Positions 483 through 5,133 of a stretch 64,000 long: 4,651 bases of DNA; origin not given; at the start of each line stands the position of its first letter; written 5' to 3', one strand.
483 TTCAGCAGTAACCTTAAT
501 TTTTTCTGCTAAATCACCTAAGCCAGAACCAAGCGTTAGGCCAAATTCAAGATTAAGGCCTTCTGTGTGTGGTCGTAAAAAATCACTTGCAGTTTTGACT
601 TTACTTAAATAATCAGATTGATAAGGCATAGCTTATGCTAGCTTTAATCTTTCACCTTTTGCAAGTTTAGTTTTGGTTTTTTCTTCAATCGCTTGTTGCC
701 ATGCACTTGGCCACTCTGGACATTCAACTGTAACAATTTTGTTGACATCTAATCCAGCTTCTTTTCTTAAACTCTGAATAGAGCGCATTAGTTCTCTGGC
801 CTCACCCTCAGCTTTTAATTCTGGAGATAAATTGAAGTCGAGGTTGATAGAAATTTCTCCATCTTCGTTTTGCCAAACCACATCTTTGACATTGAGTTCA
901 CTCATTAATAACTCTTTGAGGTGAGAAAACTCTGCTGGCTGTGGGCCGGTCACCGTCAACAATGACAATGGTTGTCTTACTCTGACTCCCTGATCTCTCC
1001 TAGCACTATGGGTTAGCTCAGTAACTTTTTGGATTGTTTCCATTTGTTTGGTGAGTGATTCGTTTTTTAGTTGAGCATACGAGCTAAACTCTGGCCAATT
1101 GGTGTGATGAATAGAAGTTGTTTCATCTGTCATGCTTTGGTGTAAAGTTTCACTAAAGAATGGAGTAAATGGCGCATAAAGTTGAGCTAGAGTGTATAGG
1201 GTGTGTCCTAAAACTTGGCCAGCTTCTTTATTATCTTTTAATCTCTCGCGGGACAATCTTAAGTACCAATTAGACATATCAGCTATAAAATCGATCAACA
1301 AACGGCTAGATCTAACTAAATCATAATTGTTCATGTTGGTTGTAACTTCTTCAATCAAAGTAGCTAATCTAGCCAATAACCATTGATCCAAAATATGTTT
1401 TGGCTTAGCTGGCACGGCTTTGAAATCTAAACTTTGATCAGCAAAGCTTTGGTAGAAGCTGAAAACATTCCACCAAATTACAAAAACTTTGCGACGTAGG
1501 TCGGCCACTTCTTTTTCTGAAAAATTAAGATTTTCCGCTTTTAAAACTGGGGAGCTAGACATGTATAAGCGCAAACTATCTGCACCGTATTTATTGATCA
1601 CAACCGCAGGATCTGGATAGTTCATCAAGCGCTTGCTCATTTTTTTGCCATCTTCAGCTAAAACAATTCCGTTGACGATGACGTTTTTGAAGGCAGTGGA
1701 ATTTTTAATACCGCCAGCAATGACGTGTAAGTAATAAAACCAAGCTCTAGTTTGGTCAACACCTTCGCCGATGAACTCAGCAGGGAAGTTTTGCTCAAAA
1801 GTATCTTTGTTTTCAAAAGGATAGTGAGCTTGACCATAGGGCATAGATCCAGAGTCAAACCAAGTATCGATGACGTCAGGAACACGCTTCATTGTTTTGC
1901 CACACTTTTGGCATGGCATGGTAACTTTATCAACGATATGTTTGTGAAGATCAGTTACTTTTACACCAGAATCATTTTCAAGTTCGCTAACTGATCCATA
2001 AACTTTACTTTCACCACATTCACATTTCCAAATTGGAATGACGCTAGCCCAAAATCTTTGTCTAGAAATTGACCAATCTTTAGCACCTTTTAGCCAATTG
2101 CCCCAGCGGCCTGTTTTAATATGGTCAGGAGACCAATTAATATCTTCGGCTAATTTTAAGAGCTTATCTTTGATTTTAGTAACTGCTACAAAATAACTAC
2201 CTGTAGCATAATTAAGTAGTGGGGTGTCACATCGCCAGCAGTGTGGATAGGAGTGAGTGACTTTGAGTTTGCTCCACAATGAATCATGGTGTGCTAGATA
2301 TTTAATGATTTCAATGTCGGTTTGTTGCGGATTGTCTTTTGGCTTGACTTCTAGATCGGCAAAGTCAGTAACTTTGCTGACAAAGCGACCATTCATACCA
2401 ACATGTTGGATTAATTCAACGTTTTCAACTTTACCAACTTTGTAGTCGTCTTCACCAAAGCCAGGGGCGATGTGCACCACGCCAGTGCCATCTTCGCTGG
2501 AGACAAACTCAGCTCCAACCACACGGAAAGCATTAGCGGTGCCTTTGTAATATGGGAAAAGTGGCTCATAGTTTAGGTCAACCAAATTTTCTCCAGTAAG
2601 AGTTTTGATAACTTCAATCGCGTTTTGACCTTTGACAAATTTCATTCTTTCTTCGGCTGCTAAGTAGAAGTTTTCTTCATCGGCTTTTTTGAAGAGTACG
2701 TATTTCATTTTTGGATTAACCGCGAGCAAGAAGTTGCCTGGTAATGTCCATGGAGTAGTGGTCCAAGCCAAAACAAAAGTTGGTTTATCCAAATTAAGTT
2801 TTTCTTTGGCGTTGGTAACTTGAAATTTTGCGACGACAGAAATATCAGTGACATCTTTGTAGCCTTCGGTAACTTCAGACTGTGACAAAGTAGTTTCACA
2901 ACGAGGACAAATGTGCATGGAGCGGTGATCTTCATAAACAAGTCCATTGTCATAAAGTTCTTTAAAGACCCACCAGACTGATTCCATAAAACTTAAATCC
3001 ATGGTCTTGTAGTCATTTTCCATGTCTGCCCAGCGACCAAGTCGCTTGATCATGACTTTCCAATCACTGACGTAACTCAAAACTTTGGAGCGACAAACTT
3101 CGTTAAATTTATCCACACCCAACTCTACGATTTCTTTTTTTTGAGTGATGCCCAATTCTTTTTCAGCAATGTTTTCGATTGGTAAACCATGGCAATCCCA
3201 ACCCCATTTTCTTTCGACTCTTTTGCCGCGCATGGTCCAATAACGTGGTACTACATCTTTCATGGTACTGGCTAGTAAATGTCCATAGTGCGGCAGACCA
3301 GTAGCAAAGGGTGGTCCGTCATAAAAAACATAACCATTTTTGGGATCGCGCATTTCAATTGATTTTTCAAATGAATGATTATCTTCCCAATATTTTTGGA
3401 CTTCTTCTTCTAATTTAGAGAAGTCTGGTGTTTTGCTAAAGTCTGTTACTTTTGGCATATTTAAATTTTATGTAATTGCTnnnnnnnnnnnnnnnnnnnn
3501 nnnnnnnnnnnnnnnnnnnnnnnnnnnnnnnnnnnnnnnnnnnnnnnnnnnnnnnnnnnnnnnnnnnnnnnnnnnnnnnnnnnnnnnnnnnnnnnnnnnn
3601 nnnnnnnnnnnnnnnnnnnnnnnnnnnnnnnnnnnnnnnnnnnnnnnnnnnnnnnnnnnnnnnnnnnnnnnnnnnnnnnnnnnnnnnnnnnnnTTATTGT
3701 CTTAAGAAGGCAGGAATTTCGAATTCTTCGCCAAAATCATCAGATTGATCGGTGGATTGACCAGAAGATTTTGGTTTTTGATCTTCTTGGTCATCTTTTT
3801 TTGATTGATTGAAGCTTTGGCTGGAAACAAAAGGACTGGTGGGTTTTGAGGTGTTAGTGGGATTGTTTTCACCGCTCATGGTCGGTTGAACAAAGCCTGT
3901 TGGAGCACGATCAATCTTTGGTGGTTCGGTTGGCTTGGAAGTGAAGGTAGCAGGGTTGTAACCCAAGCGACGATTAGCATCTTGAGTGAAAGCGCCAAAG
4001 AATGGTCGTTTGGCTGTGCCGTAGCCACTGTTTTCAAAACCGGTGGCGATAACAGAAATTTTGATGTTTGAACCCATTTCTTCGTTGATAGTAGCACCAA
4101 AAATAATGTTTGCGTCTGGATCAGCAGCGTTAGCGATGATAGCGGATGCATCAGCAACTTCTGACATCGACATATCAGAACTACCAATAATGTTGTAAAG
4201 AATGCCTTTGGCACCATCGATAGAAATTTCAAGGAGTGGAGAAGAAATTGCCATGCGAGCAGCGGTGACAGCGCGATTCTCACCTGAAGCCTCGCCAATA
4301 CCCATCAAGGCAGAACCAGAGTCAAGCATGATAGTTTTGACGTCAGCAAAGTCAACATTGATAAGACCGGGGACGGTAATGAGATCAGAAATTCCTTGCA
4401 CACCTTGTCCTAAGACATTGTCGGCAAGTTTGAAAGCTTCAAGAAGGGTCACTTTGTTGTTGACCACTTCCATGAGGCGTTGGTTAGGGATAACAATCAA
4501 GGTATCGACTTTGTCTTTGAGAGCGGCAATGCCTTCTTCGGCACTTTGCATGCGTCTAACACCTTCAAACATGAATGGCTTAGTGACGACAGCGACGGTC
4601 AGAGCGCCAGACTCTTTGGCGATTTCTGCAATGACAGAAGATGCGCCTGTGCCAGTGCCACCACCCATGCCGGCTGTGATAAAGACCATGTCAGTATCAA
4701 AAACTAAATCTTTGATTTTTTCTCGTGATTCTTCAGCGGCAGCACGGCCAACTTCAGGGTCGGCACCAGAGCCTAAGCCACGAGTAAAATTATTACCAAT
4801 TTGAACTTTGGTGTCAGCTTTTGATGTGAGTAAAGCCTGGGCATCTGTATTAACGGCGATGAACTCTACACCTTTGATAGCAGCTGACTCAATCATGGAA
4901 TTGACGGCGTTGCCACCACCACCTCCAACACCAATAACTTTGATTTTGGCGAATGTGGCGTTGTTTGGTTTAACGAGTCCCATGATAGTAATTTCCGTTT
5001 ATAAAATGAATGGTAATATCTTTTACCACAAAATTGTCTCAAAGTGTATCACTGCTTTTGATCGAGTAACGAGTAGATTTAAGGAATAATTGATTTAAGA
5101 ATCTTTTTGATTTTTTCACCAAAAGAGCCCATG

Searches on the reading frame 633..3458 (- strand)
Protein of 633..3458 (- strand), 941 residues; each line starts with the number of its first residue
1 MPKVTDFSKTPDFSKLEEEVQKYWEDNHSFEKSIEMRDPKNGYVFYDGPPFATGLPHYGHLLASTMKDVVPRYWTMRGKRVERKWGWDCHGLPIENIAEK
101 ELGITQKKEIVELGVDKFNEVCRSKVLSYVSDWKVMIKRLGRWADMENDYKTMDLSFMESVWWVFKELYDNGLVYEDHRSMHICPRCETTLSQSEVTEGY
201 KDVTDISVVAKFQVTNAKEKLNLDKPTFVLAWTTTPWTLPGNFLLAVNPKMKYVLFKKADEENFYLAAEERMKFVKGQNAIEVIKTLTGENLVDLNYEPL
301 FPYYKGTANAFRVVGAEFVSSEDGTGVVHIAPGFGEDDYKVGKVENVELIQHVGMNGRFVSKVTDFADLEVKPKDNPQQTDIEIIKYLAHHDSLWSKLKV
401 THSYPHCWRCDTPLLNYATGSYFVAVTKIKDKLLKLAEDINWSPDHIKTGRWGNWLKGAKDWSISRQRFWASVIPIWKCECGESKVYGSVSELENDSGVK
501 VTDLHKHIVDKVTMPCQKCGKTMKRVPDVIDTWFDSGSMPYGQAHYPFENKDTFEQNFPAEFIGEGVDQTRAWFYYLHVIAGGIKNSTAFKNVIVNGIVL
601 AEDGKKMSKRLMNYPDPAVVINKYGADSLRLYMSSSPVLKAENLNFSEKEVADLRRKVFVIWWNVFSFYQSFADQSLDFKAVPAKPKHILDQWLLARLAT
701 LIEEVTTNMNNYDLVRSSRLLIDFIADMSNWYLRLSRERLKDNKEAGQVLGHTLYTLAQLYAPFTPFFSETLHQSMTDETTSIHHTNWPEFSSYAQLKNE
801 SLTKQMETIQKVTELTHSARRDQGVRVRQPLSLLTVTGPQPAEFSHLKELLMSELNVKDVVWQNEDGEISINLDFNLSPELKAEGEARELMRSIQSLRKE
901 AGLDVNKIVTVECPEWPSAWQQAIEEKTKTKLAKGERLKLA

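Call 56: search_protein_families(library=pfam, proteins=[window:633-3458:-], max_evalue=0.0001)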
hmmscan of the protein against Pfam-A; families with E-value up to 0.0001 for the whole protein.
window:633-3458:- (941 aa): 4 families
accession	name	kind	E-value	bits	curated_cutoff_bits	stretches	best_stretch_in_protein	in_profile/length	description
PF00133.28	tRNA-synt_1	-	3.5e-132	441.5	22.7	1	20-644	2-413/414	tRNA synthetases class I (I, L, M and V)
PF08264.19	Anticodon_1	-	7.1e-30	104.3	25.1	1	691-833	1-146/148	Anticodon-binding domain of tRNA ligase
PF09334.17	tRNA-synt_1g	-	1.2e-16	60.9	20.1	1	50-197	8-136/391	tRNA synthetases class I (M)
PF19302.4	DUF5915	-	3e-11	43.6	27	1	849-913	81-144/195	Domain of unknown function (DUF5915)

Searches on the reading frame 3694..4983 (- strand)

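Call 35: search_protein_families(library=pfam, proteins=[window:3694-4983:-], max_evalue=0.00001)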
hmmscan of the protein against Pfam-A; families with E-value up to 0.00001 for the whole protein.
window:3694-4983:- (429 aa): 2 families
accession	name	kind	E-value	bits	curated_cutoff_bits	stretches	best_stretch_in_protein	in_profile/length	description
PF00091.31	Tubulin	-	3e-52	178.1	33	1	13-174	1-189/190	Tubulin/FtsZ family, GTPase domain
PF12327.13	FtsZ_C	-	1.7e-32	112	27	1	223-317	1-95/95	FtsZ family, C-terminal domain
